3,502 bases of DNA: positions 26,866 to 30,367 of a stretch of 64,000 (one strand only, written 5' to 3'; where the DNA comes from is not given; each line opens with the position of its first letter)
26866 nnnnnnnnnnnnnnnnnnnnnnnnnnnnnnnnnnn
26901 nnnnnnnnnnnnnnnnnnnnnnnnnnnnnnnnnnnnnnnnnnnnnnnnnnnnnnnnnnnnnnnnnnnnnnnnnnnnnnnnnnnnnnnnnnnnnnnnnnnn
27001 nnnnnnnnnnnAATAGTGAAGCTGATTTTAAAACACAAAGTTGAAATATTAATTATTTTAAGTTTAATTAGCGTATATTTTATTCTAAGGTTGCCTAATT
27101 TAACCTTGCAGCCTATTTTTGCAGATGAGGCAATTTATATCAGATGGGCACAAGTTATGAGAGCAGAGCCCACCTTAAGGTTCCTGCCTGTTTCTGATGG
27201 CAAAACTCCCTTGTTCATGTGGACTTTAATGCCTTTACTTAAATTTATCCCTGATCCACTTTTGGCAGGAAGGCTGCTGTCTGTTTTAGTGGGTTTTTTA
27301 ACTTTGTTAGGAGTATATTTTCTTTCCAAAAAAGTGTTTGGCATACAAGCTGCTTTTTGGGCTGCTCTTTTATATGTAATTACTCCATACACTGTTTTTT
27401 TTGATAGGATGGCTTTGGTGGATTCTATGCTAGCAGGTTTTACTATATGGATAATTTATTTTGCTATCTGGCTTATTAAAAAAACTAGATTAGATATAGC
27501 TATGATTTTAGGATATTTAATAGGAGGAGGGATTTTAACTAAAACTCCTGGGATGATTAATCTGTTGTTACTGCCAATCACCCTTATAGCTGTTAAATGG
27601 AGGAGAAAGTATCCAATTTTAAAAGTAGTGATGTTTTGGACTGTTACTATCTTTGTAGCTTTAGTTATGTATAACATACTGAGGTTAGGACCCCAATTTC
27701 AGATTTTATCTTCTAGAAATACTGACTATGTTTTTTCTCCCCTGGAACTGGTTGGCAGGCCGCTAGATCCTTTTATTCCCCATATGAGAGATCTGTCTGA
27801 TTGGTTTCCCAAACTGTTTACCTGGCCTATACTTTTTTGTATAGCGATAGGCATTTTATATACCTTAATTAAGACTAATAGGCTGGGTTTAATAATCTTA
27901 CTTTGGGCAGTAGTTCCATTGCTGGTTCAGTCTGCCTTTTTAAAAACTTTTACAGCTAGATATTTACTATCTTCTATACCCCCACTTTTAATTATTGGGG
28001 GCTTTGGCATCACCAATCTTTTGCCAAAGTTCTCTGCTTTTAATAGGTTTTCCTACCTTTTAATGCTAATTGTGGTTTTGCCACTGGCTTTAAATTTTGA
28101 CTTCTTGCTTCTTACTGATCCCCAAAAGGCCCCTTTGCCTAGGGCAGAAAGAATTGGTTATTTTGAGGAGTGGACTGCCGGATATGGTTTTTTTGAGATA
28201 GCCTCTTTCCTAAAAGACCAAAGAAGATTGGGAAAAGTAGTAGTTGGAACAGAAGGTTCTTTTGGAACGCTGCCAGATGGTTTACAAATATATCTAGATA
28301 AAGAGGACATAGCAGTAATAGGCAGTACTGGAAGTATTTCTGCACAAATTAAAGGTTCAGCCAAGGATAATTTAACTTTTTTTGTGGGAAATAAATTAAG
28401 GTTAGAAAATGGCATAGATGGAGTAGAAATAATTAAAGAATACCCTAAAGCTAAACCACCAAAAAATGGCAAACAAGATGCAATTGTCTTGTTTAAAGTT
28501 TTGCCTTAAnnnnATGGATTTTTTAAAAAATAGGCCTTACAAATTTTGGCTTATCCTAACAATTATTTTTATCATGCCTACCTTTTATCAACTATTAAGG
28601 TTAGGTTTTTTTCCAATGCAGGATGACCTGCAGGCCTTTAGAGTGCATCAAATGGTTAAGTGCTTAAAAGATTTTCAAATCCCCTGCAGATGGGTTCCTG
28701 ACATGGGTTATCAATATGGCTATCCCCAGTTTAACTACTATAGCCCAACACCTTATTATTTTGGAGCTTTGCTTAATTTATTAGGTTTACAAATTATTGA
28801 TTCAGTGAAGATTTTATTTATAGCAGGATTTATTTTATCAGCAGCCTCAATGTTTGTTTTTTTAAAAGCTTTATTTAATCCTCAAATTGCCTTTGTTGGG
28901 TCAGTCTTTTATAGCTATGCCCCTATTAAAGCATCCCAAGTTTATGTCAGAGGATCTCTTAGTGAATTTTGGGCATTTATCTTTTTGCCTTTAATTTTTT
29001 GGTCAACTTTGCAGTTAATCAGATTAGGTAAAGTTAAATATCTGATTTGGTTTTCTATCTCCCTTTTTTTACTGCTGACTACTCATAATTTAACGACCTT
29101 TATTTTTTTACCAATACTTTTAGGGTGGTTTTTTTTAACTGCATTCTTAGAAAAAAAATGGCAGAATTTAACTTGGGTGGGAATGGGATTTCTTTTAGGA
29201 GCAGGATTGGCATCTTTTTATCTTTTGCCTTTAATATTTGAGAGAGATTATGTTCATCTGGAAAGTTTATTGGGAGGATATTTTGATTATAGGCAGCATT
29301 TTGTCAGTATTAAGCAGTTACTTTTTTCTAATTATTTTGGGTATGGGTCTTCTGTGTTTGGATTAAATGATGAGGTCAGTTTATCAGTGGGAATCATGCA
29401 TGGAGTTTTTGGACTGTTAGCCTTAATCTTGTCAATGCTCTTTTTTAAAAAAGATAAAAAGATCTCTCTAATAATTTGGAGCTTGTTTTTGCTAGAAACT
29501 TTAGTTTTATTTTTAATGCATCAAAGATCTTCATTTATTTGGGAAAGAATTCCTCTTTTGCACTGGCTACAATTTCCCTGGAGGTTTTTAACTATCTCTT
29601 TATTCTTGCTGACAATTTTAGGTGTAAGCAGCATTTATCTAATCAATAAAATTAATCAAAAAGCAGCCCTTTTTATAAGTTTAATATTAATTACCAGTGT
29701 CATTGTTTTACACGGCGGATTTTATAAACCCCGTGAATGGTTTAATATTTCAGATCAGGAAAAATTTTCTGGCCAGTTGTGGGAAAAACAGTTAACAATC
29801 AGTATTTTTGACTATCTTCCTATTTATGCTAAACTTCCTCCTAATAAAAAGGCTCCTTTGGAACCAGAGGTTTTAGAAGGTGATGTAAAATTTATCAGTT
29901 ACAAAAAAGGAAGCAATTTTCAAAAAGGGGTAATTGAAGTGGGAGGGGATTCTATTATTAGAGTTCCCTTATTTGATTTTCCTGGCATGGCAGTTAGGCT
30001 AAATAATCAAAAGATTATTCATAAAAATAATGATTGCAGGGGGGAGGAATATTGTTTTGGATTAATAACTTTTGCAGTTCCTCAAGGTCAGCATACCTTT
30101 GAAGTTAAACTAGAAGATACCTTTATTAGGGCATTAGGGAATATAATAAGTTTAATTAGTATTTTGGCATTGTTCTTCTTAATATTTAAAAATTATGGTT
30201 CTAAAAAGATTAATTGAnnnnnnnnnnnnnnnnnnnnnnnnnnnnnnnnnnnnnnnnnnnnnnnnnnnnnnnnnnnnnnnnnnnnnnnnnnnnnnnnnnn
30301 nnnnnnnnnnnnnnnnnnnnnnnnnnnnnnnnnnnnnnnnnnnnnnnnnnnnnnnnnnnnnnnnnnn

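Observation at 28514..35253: Four tandem paralogs of an uncharacterised membrane-protein family with a conserved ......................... loop; one paralog has lost both cysteines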

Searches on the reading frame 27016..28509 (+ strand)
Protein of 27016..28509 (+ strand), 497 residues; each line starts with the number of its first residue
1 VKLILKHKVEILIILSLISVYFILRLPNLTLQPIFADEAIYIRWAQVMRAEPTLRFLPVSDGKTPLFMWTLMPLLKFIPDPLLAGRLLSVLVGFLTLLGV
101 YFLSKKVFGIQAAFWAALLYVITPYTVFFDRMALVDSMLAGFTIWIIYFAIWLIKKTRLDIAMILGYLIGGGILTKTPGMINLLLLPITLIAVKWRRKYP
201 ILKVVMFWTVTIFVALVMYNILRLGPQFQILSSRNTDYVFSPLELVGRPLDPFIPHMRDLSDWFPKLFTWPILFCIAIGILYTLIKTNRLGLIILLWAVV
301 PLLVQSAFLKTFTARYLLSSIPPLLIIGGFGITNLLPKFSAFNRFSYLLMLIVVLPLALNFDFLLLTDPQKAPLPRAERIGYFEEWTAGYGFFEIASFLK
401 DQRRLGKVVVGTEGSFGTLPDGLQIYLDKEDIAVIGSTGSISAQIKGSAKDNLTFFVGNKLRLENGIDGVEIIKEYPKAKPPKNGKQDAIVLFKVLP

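Call 3: search_protein_families(library=pfam, proteins=[window:27016-28509:+], max_evalue=1)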
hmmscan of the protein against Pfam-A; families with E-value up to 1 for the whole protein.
window:27016-28509:+ (497 aa): 2 families
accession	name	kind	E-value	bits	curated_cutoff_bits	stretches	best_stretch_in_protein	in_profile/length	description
PF13231.12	PMT_2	-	9.8e-13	49.1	26.1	1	63-218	2-153/160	Dolichyl-phosphate-mannose-protein mannosyltransferase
PF13067.11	DUF3930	-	0.22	11.8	25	0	262-283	19-40/51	Protein of unknown function (DUF3930)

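Call 4: search_protein_families(library=ncbifam, proteins=[window:27016-28509:+], max_evalue=1)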
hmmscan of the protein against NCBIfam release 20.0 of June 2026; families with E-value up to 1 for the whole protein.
window:27016-28509:+ (497 aa): 1 family
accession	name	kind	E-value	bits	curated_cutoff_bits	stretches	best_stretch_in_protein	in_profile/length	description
TIGR03663.1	TIGR03663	subfamily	1.1e-11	44.4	126.25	1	14-197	4-185/435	flippase activity-associated protein Agl23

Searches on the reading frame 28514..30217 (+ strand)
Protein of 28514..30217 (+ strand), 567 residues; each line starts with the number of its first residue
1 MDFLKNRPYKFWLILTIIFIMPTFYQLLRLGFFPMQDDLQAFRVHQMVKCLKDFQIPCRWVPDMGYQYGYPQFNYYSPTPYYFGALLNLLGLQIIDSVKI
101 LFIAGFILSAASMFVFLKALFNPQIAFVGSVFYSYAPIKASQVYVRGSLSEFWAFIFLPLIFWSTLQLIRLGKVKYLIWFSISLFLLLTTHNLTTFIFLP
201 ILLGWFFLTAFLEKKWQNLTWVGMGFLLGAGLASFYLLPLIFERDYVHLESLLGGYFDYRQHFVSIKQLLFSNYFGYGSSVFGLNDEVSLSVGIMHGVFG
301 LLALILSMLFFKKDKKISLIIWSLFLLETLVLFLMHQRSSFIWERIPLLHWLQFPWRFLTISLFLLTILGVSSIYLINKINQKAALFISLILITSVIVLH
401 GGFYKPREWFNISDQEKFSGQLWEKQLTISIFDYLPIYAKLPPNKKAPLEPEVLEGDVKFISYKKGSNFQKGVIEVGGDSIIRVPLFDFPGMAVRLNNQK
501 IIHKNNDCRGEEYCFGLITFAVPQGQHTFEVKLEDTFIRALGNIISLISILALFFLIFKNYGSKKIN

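Call 3: search_protein_families(library=pfam, proteins=[window:28514-30217:+], max_evalue=1)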
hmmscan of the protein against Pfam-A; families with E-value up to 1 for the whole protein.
window:28514-30217:+ (567 aa): 1 family
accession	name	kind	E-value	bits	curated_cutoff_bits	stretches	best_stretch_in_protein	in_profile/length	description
PF10131.15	PTPS_related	-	4.6e-06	25.8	26.4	1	73-404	1-312/621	6-pyruvoyl-tetrahydropterin synthase related domain; membrane protein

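Call 4: search_protein_families(library=ncbifam, proteins=[window:28514-30217:+], max_evalue=1)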
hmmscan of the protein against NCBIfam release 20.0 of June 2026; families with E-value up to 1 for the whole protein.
window:28514-30217:+ (567 aa): 0 families

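Call 23: search_protein_representatives(alignment_id=A1)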
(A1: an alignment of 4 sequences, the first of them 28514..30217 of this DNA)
Query: 4 sequences, 559 profile positions. Proteins with E-value up to 0.001 (for the whole library): 17833; up to 1e-10: 12682; up to 1e-30: 5468. The best 150 are listed.
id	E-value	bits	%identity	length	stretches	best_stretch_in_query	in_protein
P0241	0.0e+00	1033.1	-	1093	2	7-550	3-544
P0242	1.2e-202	691.0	-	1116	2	12-551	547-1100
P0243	8.3e-190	648.5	-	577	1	9-558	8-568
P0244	2.0e-188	644.0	-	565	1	12-556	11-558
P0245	6.6e-180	615.9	-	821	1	15-552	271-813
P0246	1.7e-176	604.6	-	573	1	5-548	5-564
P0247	1.2e-170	585.3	-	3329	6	16-543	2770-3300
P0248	6.1e-170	583.0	-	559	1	8-548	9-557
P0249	1.5e-168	578.3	-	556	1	7-548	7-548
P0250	6.7e-167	572.9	-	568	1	9-558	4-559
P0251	3.6e-166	570.5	-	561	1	7-556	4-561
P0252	3.8e-166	570.4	-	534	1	35-550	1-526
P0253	8.1e-165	566.1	-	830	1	6-554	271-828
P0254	1.4e-164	565.3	-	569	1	3-553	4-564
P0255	3.2e-164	564.1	-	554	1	7-548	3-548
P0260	8.0e-159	546.3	-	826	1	14-545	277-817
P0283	6.5e-146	503.6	-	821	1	11-545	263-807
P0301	3.3e-136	471.6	-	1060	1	11-548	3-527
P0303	1.1e-135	469.9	-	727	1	16-547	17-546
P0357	4.4e-122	425.0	-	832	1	12-553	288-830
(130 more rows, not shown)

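Call 38: search_protein_families(library=pfam, proteins=[P0245, P0253, P0260, P0283, P0357, P0241, P0242, P0301, P0303], max_evalue=0.001)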
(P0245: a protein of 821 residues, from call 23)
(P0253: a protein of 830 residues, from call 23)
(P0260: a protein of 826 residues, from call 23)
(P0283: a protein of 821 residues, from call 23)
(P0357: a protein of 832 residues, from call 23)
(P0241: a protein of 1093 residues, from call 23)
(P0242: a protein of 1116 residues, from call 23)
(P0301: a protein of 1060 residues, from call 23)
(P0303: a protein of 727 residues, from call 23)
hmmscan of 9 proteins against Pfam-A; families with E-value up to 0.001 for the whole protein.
P0245 (821 aa): 4 families
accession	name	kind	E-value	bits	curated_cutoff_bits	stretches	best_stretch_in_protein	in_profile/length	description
PF00535.33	Glycos_transf_2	-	2.1e-25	90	23.3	1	4-133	1-129/168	Glycosyl transferase family 2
PF13641.12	Glyco_tranf_2_3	-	9.2e-16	59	27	1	3-234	3-227/230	Glycosyltransferase like family 2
PF10111.15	Glyco_tranf_2_2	-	4.2e-06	26.9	27.3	1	31-198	29-196/276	Glycosyltransferase like family 2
PF10131.15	PTPS_related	-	8.5e-06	24.9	26.4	1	329-653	1-308/621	6-pyruvoyl-tetrahydropterin synthase related domain; membrane protein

P0253 (830 aa): 4 families
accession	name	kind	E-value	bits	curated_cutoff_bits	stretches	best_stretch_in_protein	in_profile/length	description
PF00535.33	Glycos_transf_2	-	1.1e-25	91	23.3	1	6-121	1-117/168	Glycosyl transferase family 2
PF13641.12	Glyco_tranf_2_3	-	9.7e-14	52.4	27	1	5-225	3-216/230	Glycosyltransferase like family 2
PF10111.15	Glyco_tranf_2_2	-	1.7e-06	28.2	27.3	1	32-208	28-204/276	Glycosyltransferase like family 2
PF10131.15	PTPS_related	-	1.8e-05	23.8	26.4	1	339-672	1-310/621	6-pyruvoyl-tetrahydropterin synthase related domain; membrane protein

P0260 (826 aa): 6 families
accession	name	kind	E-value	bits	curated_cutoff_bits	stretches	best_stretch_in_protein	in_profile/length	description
PF00535.33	Glycos_transf_2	-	7.6e-23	81.7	23.3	1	11-185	1-166/168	Glycosyl transferase family 2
PF13641.12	Glyco_tranf_2_3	-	7.2e-15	56.1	27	1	8-232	2-220/230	Glycosyltransferase like family 2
PF10131.15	PTPS_related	-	2.1e-14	53.3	26.4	1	336-677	1-287/621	6-pyruvoyl-tetrahydropterin synthase related domain; membrane protein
PF10111.15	Glyco_tranf_2_2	-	2.6e-05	24.3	27.3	0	36-105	25-101/276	Glycosyltransferase like family 2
PF13632.12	Glyco_trans_2_3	-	7.6e-05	23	27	1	154-243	55-129/198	Glycosyl transferase family group 2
PF13231.12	PMT_2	-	0.00062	20.5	26.1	1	340-485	3-145/160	Dolichyl-phosphate-mannose-protein mannosyltransferase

P0283 (821 aa): 5 families
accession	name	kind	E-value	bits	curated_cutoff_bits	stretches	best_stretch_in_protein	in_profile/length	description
PF00535.33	Glycos_transf_2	-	1.9e-25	90.2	23.3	1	10-172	1-165/168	Glycosyl transferase family 2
PF10111.15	Glyco_tranf_2_2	-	1.2e-06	28.7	27.3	1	10-113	1-104/276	Glycosyltransferase like family 2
PF13641.12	Glyco_tranf_2_3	-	1.6e-05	25.5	27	1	9-99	3-95/230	Glycosyltransferase like family 2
PF10131.15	PTPS_related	-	1.9e-05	23.7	26.4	1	327-589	1-248/621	6-pyruvoyl-tetrahydropterin synthase related domain; membrane protein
PF13231.12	PMT_2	-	3e-05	24.7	26.1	1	331-478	3-145/160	Dolichyl-phosphate-mannose-protein mannosyltransferase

P0357 (832 aa): 5 families
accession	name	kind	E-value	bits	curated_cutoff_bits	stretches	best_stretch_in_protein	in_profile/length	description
PF00535.33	Glycos_transf_2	-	3.4e-26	92.6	23.3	1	5-178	1-167/168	Glycosyl transferase family 2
PF13641.12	Glyco_tranf_2_3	-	7.6e-16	59.3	27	1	2-218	1-214/230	Glycosyltransferase like family 2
PF10111.15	Glyco_tranf_2_2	-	2e-11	44.3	27.3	1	6-204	2-205/276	Glycosyltransferase like family 2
PF13632.12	Glyco_trans_2_3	-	5.4e-05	23.5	27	1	83-220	4-127/198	Glycosyl transferase family group 2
PF02709.20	Glyco_transf_7C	-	0.00018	21.5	23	1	159-210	15-67/78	N-terminal domain of galactosyltransferase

P0241 (1093 aa): 3 families
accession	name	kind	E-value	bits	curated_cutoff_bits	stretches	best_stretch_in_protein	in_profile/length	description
PF10131.15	PTPS_related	-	8.9e-30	104.1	26.4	2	70-432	1-346/621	6-pyruvoyl-tetrahydropterin synthase related domain; membrane protein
PF09586.16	YfhO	-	1.8e-17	63.5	28.5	2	56-411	55-401/835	Bacterial membrane protein YfhO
PF13231.12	PMT_2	-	0.00063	20.4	26.1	1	621-751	4-132/160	Dolichyl-phosphate-mannose-protein mannosyltransferase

P0242 (1116 aa): 1 family
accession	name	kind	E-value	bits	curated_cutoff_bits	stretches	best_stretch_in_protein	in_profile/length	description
PF10131.15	PTPS_related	-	1e-20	74.2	26.4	2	83-390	4-300/621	6-pyruvoyl-tetrahydropterin synthase related domain; membrane protein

P0301 (1060 aa): 2 families
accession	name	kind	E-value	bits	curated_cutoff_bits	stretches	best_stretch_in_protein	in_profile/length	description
PF10131.15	PTPS_related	-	4.3e-08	32.5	26.4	1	65-371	1-300/621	6-pyruvoyl-tetrahydropterin synthase related domain; membrane protein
PF13231.12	PMT_2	-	0.00018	22.2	26.1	1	599-731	8-142/160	Dolichyl-phosphate-mannose-protein mannosyltransferase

P0303 (727 aa): 4 families
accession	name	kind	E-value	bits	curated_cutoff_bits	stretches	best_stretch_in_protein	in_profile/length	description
PF02366.24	PMT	-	8.3e-12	45.6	22.7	1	558-710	2-157/245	Dolichyl-phosphate-mannose-protein mannosyltransferase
PF10131.15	PTPS_related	-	1.2e-08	34.3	26.4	1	74-392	1-301/621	6-pyruvoyl-tetrahydropterin synthase related domain; membrane protein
PF13231.12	PMT_2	-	6.4e-08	33.4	26.1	1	621-725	7-112/160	Dolichyl-phosphate-mannose-protein mannosyltransferase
PF09586.16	YfhO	-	0.00028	19.9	28.5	1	455-521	756-822/835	Bacterial membrane protein YfhO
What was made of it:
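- At least five family representatives carry an N-terminal GT2 domain (call 38).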

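Call 68: list_cluster_members(proteins=[P0241, P0245, P0260, P0121])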
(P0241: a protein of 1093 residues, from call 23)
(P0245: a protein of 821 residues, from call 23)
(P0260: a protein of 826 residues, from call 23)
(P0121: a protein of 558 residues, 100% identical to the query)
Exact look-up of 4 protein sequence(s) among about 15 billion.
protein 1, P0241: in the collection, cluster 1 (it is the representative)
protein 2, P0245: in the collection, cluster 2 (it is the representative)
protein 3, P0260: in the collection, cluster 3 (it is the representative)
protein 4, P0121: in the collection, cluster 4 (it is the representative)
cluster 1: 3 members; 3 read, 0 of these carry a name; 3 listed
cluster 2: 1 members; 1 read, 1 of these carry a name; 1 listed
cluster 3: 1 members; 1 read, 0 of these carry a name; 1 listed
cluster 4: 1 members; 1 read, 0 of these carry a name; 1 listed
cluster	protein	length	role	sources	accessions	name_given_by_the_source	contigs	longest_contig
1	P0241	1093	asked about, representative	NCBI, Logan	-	-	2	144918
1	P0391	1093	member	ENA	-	-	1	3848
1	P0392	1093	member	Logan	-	-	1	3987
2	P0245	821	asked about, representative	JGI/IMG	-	GT2 family glycosyltransferase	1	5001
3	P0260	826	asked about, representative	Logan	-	-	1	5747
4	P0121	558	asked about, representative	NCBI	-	-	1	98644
